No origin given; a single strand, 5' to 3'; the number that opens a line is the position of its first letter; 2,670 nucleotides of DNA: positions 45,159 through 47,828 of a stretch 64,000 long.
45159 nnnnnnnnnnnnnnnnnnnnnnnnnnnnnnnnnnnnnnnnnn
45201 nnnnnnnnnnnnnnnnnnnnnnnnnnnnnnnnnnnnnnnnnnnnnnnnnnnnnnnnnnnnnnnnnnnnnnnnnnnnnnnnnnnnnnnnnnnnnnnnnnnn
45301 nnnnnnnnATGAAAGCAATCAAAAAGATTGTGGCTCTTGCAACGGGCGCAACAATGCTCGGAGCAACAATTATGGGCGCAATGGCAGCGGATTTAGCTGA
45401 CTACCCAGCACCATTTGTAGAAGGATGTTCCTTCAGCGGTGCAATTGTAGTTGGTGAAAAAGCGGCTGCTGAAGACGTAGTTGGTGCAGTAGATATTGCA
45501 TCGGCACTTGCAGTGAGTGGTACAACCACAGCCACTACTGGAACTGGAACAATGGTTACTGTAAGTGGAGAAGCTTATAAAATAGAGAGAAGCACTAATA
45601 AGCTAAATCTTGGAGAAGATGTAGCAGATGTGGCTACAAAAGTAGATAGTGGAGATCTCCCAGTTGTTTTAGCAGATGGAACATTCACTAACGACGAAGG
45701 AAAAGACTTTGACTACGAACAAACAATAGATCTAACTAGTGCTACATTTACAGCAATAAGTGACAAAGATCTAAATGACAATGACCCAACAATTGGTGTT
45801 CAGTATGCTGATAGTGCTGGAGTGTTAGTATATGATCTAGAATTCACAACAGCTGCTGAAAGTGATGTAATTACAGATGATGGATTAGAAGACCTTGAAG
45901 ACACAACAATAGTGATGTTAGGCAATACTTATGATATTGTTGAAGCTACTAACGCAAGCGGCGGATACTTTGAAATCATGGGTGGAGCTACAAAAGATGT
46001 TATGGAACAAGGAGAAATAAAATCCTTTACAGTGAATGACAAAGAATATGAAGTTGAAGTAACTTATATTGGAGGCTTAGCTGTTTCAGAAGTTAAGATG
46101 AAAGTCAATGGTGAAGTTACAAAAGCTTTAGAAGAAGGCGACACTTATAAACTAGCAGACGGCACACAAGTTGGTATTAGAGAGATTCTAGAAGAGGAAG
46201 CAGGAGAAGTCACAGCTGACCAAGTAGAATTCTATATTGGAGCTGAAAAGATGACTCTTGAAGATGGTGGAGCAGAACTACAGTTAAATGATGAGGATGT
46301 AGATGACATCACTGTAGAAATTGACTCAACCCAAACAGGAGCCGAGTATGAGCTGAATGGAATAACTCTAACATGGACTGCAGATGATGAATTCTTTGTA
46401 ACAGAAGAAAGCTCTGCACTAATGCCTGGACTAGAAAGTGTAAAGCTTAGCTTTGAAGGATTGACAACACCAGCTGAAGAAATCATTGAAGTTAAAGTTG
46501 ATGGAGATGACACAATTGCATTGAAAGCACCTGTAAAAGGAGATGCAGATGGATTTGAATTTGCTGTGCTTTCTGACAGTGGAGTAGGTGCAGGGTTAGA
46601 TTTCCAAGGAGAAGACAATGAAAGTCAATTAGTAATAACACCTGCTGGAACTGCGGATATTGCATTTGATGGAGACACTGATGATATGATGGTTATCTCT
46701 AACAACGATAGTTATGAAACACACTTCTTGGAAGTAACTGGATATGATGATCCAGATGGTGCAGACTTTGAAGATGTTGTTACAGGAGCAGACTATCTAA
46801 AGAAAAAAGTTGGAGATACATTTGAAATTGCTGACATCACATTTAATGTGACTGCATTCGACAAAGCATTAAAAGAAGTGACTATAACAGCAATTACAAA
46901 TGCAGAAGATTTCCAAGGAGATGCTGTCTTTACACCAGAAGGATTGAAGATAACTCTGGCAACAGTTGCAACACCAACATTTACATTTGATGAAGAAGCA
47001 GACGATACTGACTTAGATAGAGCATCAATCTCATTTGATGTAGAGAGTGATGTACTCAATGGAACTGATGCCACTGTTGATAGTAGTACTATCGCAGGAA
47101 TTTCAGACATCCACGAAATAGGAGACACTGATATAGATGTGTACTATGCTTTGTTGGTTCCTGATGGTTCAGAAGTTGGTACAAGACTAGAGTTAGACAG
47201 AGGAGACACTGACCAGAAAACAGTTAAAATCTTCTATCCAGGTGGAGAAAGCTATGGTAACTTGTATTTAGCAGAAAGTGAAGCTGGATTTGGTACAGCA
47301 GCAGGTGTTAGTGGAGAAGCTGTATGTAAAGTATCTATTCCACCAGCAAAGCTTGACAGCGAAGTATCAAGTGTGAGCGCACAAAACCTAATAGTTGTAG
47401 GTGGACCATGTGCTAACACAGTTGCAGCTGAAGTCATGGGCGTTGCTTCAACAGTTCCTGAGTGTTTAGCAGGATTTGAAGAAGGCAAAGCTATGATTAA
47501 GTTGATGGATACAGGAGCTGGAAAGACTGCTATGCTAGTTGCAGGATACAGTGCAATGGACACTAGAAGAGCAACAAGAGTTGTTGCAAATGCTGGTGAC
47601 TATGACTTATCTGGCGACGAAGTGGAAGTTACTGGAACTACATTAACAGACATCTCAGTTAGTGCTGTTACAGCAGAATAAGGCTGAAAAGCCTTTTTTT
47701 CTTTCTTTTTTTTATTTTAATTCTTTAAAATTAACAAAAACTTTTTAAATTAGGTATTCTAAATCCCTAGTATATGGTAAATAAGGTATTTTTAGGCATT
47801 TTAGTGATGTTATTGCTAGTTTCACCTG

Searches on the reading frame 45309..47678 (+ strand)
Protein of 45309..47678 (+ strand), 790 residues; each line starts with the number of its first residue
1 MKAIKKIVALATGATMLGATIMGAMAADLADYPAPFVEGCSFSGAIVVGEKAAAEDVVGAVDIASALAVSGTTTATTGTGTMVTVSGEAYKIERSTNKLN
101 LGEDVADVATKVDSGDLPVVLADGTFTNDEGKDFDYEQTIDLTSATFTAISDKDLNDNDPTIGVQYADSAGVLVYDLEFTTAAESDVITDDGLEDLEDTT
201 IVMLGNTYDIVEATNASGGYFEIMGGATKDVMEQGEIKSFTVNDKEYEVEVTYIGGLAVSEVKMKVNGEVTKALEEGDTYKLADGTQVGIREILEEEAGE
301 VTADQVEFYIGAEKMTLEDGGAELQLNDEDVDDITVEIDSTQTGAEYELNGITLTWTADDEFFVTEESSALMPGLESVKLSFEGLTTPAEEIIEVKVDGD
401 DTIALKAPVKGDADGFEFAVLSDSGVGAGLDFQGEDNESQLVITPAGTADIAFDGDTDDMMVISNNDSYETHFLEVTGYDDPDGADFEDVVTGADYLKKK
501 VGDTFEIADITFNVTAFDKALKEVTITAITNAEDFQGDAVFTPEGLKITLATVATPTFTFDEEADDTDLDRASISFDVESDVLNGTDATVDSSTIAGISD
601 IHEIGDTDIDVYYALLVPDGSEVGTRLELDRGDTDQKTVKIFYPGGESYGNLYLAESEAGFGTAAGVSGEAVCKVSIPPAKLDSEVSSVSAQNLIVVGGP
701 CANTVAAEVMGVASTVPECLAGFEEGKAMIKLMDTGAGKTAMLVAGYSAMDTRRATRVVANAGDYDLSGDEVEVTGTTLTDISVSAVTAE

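Call 4: search_protein_families(library=pfam, proteins=[window:45309-47678:+], max_evalue=0.01)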
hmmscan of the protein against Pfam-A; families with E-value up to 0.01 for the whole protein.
window:45309-47678:+ (790 aa): 1 family
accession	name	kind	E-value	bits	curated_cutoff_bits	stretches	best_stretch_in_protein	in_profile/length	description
PF05124.17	S_layer_C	-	1.1e-17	64.7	23.9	1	28-758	1-172/177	S-layer like family, outer domain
